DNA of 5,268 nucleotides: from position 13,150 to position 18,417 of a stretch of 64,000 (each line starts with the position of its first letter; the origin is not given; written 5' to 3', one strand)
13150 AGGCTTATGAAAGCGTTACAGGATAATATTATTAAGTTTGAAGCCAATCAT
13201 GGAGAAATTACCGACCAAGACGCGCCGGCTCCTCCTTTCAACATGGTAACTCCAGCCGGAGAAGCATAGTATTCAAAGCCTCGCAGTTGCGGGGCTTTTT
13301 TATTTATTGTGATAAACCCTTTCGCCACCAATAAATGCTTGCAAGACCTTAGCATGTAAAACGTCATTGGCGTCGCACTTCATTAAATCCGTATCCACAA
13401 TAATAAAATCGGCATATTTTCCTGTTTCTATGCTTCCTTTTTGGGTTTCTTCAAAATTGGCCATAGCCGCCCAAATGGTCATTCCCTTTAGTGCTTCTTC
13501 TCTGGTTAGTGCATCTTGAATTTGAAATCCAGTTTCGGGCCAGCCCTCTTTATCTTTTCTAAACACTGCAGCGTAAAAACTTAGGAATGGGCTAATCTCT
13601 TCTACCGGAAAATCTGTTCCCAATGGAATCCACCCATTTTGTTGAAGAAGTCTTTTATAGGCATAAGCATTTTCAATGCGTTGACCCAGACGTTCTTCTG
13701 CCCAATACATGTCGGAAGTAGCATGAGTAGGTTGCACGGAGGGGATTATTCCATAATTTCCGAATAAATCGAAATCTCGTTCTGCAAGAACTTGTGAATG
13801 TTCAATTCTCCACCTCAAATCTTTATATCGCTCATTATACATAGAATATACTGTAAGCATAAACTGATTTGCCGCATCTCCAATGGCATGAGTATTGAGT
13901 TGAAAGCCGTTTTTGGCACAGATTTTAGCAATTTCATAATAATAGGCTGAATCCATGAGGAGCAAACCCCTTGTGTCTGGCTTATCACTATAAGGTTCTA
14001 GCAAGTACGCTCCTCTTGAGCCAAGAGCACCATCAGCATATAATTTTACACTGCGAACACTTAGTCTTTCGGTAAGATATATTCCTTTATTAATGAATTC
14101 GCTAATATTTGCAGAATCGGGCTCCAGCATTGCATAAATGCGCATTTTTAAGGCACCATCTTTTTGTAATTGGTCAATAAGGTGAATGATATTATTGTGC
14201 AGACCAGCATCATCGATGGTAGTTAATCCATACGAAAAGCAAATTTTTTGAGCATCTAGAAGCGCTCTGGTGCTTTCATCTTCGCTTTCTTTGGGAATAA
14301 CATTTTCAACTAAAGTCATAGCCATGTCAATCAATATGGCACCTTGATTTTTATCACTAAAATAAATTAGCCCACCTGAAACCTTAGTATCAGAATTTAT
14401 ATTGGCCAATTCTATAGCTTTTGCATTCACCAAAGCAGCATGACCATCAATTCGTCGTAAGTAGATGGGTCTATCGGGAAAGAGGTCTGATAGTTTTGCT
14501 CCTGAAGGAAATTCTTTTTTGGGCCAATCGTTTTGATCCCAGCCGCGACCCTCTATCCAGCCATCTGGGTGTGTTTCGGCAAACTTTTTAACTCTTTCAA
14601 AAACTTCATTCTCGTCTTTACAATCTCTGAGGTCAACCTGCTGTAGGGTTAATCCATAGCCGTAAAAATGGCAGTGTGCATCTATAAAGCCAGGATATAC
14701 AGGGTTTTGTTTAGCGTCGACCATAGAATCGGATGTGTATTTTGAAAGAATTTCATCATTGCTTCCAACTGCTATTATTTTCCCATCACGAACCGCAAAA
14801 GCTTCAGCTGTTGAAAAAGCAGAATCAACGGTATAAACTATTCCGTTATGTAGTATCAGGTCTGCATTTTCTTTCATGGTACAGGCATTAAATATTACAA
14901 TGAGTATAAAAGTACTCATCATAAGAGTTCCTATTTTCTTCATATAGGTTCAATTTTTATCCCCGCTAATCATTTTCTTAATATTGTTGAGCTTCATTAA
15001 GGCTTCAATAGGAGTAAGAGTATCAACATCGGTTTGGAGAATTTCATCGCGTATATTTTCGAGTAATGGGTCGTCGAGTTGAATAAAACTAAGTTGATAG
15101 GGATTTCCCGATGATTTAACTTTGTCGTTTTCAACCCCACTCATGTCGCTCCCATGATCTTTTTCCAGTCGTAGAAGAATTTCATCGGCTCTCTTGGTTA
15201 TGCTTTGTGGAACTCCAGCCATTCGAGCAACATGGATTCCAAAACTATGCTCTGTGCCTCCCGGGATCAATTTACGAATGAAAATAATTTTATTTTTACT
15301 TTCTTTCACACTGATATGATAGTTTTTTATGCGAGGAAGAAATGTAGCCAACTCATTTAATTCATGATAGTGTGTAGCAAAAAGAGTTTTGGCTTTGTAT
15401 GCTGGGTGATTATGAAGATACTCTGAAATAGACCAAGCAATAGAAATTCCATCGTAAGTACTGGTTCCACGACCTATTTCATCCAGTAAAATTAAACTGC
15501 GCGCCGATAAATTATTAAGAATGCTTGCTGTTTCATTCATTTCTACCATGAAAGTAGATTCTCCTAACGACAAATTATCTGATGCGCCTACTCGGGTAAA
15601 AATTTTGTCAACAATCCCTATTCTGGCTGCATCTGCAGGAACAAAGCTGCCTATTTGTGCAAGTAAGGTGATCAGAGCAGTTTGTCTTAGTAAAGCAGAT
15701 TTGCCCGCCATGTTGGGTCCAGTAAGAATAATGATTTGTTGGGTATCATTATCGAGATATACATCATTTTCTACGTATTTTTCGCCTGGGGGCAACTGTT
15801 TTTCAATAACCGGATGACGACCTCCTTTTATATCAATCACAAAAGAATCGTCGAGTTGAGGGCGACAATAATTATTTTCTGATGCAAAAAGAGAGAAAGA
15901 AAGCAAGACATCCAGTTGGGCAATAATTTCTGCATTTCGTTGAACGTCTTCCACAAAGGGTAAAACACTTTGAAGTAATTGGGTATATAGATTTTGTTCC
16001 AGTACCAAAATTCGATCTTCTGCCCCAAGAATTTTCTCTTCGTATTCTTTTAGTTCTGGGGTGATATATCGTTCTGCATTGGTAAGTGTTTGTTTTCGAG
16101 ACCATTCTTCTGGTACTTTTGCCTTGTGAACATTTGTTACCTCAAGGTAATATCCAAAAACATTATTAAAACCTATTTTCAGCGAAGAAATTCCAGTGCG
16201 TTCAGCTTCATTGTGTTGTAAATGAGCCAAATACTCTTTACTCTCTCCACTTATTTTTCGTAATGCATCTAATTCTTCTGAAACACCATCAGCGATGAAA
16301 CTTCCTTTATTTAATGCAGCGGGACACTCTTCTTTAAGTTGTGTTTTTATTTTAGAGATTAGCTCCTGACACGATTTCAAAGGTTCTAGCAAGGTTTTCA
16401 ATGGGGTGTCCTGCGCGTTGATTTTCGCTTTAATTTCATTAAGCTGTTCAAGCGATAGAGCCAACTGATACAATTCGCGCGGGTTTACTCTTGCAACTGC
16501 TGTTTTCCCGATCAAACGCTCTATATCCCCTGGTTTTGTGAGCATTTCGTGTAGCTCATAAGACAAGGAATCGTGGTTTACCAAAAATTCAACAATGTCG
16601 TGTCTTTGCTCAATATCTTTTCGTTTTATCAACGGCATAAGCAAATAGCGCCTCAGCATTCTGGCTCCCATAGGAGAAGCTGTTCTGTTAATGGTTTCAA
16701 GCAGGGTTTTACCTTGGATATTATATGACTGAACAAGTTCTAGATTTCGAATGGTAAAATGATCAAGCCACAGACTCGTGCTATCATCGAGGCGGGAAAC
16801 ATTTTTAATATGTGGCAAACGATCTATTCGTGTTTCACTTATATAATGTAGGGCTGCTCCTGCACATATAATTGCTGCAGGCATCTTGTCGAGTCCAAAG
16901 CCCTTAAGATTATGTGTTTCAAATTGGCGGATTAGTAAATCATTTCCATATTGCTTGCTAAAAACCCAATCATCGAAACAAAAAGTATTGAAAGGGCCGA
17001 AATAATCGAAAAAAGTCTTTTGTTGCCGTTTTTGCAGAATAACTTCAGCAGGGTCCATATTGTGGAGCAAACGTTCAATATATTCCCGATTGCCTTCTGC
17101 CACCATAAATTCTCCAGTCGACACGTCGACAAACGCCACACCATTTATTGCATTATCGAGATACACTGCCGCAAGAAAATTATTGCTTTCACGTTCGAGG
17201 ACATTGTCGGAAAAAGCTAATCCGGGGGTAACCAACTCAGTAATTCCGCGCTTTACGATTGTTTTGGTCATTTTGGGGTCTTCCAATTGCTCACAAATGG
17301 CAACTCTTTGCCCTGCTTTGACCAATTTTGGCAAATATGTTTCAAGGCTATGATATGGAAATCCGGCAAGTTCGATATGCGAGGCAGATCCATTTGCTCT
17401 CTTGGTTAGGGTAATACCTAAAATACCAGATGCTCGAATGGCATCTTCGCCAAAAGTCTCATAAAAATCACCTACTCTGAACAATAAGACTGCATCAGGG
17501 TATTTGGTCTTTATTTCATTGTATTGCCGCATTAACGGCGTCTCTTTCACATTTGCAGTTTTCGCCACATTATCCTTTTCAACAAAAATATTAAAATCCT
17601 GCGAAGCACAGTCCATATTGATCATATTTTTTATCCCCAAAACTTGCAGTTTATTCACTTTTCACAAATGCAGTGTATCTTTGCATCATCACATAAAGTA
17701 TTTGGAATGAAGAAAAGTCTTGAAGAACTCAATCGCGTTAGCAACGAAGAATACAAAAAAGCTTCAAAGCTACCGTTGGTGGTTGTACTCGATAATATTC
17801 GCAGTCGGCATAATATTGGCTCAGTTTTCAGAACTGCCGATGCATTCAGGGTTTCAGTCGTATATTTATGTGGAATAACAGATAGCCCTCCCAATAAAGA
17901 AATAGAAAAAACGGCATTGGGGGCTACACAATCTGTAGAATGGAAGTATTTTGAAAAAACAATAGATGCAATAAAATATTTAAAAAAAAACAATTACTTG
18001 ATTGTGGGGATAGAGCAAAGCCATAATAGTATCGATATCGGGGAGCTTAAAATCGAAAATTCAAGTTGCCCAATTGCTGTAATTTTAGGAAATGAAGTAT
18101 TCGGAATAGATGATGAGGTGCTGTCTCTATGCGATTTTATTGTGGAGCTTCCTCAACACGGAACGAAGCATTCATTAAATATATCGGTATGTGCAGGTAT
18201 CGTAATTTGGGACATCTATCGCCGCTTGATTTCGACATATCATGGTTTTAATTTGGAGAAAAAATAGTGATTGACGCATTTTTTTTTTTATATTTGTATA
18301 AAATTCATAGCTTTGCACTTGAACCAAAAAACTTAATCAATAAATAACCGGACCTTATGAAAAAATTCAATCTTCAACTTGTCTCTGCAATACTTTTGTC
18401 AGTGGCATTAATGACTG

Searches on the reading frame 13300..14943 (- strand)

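Call 68: search_protein_families(library=pfam, proteins=[window:13300-14943:-], max_evalue=0.00001)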
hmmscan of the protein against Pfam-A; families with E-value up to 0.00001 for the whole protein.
window:13300-14943:- (547 aa): 2 families
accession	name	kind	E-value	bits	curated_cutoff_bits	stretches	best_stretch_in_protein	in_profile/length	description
PF07969.17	Amidohydro_3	-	1.1e-86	292.7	29.7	1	75-544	3-472/472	Amidohydrolase family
PF01979.26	Amidohydro_1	-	2.6e-13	50.4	25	1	219-543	29-345/345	Amidohydrolase family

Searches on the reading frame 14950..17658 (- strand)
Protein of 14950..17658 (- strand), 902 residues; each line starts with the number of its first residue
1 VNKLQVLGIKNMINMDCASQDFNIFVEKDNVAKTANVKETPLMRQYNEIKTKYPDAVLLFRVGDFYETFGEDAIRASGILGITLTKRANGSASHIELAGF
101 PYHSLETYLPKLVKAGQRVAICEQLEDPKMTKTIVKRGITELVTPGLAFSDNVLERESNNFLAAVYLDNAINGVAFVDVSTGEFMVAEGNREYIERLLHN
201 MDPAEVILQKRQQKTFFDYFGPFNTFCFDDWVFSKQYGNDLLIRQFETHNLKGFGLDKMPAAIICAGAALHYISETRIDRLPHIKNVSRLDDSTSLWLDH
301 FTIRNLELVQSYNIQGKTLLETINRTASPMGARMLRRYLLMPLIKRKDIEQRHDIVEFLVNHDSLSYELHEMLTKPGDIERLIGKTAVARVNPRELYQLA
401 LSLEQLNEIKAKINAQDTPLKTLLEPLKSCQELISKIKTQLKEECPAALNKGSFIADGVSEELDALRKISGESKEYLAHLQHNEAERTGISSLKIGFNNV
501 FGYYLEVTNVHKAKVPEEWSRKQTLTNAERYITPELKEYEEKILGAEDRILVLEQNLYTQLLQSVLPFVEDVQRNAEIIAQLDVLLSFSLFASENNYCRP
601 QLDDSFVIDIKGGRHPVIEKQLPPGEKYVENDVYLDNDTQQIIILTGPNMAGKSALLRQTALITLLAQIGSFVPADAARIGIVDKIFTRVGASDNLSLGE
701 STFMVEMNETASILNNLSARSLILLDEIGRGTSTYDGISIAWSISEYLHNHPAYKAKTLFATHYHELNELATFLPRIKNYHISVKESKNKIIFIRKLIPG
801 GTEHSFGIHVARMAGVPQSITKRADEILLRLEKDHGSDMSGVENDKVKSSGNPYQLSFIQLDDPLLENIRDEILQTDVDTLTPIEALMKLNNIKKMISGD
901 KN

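Call 68: search_protein_families(library=pfam, proteins=[window:14950-17658:-], max_evalue=0.00001)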
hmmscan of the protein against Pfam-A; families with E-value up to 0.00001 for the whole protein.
window:14950-17658:- (902 aa): 5 families
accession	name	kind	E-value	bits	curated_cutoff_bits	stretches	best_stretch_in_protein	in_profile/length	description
PF00488.27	MutS_V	-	1.8e-81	273.1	30.2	1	643-832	1-188/188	MutS domain V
PF05192.23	MutS_III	-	5.3e-43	148.1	34.1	1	302-589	2-194/194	MutS domain III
PF01624.25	MutS_I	-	1.4e-40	138.5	20.6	1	40-150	1-111/113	MutS domain I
PF05190.23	MutS_IV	-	6.9e-29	100.4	22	1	458-549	1-92/92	MutS family domain IV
PF05188.22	MutS_II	-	1.3e-17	64.8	25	1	160-285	1-133/133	MutS domain II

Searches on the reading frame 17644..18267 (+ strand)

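Call 68: search_protein_families(library=pfam, proteins=[window:17644-18267:+], max_evalue=0.00001)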
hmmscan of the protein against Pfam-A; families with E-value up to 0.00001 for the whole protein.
window:17644-18267:+ (207 aa): 1 family
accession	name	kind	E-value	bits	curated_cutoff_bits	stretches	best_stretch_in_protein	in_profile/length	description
PF00588.24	SpoU_methylase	-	1.3e-34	119.8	29.7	1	45-188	2-141/142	SpoU rRNA Methylase family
